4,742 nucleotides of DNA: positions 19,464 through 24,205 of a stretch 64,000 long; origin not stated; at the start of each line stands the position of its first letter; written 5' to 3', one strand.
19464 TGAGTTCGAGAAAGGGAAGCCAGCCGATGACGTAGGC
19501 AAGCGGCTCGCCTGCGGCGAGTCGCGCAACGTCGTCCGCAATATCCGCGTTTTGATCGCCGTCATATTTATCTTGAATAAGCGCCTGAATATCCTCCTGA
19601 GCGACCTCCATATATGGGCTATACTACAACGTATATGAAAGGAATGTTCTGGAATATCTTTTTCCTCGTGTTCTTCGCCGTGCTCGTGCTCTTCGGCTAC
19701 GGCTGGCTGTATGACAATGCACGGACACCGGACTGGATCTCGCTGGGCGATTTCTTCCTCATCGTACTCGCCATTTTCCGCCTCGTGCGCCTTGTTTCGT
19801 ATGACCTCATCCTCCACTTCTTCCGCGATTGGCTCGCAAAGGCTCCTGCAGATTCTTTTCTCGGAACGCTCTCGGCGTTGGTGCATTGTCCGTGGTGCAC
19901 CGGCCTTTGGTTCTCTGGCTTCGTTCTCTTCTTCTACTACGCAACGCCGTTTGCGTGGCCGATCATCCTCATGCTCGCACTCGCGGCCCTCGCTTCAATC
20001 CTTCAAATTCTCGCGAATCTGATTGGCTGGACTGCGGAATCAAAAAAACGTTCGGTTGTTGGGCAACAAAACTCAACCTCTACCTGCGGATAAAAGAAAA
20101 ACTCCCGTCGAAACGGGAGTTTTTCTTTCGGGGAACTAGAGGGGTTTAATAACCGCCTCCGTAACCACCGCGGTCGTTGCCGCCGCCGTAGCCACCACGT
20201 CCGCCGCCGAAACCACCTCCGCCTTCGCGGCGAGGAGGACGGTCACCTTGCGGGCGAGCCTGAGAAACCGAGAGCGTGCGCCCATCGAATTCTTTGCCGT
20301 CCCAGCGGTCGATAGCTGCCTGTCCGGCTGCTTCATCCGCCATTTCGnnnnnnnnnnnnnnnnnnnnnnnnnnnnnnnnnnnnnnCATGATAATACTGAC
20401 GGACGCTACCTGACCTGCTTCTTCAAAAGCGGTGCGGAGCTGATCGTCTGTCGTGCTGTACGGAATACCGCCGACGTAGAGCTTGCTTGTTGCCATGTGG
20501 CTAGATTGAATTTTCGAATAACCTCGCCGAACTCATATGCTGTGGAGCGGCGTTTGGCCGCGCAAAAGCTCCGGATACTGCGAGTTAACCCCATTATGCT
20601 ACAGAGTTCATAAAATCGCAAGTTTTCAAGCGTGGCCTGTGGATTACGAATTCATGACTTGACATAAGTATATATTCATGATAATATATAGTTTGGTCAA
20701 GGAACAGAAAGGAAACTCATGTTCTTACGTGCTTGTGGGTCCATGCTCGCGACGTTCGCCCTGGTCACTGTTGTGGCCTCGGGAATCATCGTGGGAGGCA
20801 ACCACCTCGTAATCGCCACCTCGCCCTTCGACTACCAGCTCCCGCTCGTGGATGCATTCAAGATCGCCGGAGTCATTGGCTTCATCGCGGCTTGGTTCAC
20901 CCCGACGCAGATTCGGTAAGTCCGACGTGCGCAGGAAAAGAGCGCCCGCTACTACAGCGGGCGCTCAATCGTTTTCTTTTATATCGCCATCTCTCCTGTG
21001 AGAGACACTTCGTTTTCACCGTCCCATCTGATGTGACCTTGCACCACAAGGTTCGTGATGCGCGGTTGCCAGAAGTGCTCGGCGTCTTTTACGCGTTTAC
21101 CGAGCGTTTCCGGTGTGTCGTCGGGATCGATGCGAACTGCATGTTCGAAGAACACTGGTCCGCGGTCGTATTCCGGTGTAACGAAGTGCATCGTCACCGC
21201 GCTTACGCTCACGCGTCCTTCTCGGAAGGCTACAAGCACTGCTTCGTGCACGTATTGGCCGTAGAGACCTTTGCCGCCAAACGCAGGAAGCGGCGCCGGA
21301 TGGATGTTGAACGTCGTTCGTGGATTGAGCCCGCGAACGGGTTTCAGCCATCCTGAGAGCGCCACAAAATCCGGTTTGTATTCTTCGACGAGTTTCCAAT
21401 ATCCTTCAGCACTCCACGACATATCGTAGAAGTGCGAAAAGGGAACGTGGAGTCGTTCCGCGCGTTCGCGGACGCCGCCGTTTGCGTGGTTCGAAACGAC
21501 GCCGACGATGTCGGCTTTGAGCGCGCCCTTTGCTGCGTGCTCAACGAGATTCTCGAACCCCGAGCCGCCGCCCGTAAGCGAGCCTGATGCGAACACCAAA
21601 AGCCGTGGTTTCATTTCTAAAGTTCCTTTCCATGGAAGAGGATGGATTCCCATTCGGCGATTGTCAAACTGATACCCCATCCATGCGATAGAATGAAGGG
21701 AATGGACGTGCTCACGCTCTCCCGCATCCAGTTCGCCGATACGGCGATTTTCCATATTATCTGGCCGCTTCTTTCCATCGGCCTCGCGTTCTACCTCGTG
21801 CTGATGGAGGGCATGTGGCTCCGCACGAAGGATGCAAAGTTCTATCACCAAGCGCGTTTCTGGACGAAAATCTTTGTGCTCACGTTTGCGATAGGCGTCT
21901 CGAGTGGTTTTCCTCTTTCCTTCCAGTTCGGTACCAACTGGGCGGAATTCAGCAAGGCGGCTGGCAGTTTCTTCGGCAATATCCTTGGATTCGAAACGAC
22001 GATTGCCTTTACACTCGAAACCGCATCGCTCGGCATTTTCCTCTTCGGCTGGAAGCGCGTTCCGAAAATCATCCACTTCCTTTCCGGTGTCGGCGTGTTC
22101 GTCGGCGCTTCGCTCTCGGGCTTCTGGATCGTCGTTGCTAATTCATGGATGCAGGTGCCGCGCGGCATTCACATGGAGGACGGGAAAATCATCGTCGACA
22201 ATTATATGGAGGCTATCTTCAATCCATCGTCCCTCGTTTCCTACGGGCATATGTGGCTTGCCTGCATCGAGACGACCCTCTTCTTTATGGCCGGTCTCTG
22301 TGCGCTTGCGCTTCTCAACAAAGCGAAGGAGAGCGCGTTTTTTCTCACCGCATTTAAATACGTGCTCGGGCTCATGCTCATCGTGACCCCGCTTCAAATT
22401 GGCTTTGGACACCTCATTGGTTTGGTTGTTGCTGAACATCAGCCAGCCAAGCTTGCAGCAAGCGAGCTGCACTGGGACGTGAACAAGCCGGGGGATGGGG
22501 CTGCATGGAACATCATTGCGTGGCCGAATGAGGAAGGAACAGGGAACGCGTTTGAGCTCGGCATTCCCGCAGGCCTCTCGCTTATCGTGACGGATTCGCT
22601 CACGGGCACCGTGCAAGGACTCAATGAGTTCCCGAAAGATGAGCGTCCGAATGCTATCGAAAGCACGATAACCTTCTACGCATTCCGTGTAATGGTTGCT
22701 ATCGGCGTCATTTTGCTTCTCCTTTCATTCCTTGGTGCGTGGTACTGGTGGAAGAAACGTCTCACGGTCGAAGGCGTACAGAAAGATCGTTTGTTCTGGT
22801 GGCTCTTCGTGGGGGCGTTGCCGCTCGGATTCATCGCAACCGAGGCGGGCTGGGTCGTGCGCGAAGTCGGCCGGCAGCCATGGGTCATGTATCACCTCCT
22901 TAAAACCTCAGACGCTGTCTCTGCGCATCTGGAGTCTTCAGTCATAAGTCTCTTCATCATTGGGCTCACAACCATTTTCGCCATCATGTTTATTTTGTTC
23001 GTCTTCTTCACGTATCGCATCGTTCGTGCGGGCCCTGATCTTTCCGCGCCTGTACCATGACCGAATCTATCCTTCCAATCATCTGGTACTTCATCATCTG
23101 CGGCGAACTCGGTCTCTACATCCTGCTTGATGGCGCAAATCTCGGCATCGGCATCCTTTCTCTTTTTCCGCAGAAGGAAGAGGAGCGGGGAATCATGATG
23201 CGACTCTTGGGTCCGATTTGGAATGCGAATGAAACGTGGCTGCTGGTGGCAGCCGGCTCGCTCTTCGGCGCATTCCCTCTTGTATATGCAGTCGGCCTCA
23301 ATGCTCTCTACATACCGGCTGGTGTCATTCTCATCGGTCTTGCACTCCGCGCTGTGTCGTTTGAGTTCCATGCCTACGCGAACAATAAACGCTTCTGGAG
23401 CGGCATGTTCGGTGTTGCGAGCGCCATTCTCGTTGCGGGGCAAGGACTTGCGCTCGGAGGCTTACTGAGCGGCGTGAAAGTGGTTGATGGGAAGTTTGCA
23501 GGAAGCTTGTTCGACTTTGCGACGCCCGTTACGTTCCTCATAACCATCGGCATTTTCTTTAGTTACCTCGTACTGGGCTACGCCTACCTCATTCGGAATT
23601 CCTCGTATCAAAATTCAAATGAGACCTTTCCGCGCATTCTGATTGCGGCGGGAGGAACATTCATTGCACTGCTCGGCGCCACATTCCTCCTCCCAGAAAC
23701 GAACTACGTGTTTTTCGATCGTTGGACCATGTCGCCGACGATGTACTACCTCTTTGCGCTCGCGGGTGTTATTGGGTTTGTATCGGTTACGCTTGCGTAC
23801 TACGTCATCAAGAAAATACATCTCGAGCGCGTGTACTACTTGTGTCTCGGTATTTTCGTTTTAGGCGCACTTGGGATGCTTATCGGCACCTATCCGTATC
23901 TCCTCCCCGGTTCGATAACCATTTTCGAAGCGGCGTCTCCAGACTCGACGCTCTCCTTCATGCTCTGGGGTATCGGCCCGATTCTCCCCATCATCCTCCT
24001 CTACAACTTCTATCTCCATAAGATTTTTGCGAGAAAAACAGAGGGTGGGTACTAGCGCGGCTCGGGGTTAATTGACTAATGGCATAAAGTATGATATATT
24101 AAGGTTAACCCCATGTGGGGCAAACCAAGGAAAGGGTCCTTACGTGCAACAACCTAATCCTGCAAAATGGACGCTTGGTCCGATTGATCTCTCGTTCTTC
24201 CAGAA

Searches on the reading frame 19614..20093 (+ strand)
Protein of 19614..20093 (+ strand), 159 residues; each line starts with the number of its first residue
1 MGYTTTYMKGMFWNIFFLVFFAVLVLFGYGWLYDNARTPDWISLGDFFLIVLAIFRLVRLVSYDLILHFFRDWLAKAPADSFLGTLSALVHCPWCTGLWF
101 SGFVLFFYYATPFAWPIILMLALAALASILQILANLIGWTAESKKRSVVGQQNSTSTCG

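Call 75: search_protein_families(library=pfam, proteins=[window:19614-20093:+], max_evalue=0.001)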
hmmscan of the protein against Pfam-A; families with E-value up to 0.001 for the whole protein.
window:19614-20093:+ (159 aa): 1 family
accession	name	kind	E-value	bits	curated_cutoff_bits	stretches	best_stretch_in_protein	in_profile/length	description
PF07098.16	DUF1360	-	4.4e-10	39.9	21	1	86-132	53-100/102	Protein of unknown function (DUF1360)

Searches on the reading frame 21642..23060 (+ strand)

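Call 8: search_protein_families(library=pfam, proteins=[window:21642-23060:+], max_evalue=0.001)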
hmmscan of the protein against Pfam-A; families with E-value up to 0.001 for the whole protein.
window:21642-23060:+ (472 aa): 1 family
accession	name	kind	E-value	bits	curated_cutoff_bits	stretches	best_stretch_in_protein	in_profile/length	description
PF01654.22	Cyt_bd_oxida_I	-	9e-141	469.7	26.2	1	26-465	1-418/418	Cytochrome bd terminal oxidase subunit I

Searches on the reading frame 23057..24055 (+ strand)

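Call 9: search_protein_families(library=pfam, proteins=[window:23057-24055:+], max_evalue=0.001)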
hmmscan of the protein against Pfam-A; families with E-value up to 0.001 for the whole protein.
window:23057-24055:+ (332 aa): 1 family
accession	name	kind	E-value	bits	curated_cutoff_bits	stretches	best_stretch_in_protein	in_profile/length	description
PF02322.20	Cyt_bd_oxida_II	-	1.6e-66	225.2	35.6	1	6-324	1-302/302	Cytochrome bd terminal oxidase subunit II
